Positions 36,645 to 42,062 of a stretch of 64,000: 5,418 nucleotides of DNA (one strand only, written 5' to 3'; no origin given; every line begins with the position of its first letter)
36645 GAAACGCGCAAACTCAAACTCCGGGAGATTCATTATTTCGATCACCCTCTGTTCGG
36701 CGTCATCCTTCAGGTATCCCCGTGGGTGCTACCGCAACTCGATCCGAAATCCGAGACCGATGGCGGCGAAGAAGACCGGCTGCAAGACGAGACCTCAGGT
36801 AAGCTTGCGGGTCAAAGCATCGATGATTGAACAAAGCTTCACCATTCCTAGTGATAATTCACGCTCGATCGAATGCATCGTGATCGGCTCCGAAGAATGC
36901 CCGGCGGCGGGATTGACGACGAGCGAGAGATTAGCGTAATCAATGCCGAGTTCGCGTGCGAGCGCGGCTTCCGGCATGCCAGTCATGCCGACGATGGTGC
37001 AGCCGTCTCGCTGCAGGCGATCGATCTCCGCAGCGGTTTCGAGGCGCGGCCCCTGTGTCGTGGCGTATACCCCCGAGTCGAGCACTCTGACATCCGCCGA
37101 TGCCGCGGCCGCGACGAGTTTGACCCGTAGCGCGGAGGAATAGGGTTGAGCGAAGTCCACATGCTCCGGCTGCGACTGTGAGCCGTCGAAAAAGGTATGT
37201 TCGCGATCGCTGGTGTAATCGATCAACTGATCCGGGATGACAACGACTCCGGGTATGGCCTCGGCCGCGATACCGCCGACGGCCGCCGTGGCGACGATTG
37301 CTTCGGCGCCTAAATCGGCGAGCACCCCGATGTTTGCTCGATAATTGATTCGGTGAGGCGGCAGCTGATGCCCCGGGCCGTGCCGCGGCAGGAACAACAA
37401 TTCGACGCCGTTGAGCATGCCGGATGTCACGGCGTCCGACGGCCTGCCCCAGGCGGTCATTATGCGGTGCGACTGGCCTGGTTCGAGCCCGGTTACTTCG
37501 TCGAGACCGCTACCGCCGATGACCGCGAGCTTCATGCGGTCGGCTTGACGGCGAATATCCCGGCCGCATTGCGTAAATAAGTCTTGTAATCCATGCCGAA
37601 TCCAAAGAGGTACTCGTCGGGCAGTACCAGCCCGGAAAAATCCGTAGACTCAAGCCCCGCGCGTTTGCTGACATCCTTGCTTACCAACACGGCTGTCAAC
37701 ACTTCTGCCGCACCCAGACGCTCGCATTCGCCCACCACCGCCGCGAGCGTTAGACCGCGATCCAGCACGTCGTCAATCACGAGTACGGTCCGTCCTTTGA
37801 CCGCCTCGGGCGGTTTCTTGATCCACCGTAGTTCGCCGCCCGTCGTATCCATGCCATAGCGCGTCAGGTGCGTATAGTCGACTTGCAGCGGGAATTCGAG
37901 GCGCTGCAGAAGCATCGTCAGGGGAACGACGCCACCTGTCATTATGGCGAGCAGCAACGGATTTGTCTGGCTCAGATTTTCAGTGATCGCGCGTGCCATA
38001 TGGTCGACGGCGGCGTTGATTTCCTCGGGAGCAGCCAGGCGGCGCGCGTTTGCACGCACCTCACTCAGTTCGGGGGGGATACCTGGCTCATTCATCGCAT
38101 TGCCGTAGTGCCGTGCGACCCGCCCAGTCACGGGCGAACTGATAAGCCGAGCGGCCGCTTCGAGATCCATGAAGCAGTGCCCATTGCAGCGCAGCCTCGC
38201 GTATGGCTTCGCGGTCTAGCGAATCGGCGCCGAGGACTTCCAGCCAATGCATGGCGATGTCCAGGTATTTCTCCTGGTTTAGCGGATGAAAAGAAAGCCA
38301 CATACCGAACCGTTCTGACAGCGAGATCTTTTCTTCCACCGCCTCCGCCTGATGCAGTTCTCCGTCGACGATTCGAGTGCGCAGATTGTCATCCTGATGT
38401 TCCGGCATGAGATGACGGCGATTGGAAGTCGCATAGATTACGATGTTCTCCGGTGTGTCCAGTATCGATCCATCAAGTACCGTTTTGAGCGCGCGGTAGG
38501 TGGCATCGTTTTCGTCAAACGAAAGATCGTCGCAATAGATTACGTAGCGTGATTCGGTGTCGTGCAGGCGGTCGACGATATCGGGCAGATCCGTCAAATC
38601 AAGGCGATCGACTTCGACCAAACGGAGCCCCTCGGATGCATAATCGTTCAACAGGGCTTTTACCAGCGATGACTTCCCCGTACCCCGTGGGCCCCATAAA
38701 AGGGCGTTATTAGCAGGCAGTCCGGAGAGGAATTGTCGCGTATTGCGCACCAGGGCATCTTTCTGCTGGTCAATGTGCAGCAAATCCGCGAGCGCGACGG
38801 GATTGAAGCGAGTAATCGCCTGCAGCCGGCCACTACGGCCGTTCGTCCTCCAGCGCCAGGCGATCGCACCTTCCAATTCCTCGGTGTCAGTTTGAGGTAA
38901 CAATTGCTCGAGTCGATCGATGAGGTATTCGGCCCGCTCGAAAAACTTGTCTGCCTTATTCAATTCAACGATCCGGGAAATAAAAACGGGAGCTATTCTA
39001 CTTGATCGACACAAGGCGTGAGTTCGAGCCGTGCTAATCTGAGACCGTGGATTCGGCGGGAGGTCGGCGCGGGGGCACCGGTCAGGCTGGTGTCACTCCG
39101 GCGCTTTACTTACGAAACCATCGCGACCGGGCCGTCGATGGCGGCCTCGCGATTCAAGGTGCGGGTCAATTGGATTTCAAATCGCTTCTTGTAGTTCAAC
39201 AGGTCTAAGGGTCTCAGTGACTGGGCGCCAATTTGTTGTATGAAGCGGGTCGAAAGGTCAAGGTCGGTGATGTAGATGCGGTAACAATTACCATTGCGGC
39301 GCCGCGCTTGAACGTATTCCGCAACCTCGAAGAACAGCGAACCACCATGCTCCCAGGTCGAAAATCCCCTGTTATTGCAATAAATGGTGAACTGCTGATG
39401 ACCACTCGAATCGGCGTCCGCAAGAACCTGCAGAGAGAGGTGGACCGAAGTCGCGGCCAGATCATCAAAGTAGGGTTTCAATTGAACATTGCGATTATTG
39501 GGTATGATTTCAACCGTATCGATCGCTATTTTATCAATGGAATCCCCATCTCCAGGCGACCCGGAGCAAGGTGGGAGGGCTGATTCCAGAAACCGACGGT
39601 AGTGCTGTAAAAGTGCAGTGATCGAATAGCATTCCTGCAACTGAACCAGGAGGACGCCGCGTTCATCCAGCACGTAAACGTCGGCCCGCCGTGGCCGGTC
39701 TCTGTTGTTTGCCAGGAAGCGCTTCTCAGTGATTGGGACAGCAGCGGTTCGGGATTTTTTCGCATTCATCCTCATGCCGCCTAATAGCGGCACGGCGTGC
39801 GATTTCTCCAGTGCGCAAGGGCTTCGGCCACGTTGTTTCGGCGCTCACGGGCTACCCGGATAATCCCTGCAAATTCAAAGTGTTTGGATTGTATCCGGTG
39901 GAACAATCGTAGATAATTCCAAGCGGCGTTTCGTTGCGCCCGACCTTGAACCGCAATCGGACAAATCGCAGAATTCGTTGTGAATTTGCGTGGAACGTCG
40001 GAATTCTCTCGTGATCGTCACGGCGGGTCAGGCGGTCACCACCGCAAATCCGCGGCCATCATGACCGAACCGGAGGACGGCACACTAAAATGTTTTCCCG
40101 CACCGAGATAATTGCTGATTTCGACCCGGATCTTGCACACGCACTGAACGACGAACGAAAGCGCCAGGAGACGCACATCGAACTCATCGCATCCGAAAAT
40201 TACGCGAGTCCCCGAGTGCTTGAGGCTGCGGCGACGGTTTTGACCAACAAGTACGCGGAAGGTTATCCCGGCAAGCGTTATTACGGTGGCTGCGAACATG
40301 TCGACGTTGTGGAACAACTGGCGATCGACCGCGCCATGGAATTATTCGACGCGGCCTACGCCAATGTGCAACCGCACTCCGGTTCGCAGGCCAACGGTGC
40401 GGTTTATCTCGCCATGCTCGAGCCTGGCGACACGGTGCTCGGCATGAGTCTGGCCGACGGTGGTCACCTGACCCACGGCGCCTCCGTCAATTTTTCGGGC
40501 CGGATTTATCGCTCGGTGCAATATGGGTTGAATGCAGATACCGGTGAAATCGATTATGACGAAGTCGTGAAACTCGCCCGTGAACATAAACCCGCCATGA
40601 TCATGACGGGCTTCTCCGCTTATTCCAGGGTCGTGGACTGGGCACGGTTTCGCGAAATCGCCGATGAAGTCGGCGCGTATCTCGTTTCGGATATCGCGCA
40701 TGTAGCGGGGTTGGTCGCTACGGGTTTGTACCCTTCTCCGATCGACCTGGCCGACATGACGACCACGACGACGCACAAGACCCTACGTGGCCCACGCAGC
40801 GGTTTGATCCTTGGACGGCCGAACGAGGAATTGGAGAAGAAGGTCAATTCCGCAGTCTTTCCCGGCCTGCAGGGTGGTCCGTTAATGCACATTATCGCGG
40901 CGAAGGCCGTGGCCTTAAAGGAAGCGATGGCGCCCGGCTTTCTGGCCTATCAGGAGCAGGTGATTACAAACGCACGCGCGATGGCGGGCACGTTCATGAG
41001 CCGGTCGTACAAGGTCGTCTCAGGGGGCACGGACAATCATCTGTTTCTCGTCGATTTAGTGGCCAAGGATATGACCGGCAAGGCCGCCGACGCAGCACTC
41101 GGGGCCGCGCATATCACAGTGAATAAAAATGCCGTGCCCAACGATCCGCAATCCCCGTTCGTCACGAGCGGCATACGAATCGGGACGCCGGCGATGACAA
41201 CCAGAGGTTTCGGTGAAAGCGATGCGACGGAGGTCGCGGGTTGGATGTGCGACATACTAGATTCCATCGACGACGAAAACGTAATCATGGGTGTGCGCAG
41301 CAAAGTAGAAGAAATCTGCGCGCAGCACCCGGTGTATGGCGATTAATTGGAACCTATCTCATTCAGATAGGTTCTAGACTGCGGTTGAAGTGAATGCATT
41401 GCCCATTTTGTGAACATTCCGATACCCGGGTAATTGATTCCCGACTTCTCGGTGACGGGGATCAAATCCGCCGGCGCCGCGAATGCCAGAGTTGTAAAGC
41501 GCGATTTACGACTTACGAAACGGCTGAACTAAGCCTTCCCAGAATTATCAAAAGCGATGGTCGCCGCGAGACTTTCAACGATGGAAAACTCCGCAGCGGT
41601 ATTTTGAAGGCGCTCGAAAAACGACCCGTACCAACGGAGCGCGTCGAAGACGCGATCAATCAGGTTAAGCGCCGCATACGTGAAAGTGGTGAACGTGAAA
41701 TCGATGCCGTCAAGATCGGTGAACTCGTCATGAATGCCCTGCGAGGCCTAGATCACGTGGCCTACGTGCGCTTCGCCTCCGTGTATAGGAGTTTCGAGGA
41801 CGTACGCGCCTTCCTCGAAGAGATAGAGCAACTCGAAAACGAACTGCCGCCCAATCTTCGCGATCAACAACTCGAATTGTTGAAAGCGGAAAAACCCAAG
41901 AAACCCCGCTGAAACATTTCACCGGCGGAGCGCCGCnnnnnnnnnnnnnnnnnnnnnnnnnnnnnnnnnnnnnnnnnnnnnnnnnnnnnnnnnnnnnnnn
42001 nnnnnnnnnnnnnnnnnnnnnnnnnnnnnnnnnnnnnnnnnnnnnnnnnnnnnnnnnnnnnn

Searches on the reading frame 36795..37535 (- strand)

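Call 67: search_protein_families(library=pfam, proteins=[window:36795-37535:-], max_evalue=0.00001)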
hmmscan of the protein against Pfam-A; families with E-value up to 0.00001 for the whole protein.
window:36795-37535:- (246 aa): 1 family
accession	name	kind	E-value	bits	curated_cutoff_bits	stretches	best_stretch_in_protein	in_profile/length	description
PF01048.26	PNP_UDP_1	-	2e-37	129.3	25.1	1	2-241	1-231/233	Phosphorylase superfamily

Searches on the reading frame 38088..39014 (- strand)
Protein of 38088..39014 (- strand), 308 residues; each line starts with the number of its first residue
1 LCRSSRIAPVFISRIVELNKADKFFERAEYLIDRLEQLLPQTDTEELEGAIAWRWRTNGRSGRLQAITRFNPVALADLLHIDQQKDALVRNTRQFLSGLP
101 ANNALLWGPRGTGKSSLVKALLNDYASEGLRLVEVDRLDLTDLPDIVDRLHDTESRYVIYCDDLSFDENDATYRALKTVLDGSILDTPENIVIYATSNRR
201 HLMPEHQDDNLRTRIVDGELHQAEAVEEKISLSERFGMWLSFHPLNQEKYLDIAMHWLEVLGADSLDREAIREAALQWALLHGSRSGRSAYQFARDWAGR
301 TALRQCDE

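Call 67: search_protein_families(library=pfam, proteins=[window:38088-39014:-], max_evalue=0.00001)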
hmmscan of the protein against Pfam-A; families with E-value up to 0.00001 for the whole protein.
window:38088-39014:- (308 aa): 4 families
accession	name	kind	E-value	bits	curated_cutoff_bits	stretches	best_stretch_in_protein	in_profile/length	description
PF05673.19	DUF815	-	3.3e-102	341.4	23.8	1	50-300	3-248/249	Protein of unknown function (DUF815)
PF00004.35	AAA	-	1.5e-06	29.1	21.2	1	105-203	2-115/131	ATPase family associated with various cellular activities (AAA)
PF13191.12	AAA_16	-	3.2e-06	28.2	32.6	0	84-132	8-55/167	AAA ATPase domain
PF20720.3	nSTAND3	-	9.1e-06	25.9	27.2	0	103-164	19-74/155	Novel STAND NTPase 3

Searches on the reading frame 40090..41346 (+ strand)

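Call 13: search_protein_families(library=pfam, proteins=[window:40090-41346:+], max_evalue=0.001)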
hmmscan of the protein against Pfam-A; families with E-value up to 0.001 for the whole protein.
window:40090-41346:+ (418 aa): 1 family
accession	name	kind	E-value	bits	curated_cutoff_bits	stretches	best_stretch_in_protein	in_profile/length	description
PF00464.25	SHMT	-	3e-170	566.6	27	1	9-386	2-399/399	Serine hydroxymethyltransferase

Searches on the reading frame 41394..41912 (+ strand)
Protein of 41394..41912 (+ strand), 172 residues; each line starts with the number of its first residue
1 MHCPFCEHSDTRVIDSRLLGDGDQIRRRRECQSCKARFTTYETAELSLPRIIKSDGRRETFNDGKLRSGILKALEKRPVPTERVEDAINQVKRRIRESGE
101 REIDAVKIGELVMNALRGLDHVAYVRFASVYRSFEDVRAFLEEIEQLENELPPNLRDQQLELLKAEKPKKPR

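Call 13: search_protein_families(library=pfam, proteins=[window:41394-41912:+], max_evalue=0.001)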
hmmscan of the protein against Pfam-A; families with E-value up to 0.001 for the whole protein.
window:41394-41912:+ (172 aa): 3 families
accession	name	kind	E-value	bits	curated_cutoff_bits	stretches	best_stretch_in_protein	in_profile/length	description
PF22811.2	Zn_ribbon_NrdR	-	5.8e-22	77.8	27.2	1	1-42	1-42/42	Transcriptional repressor NrdR-like, N-terminal domain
PF03477.21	ATP-cone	-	6.4e-22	78.4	25.8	1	50-136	2-87/88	ATP cone domain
PF23430.1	DUF7117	-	0.00028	21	28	0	24-50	2-28/232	Family of unknown function (DUF7117)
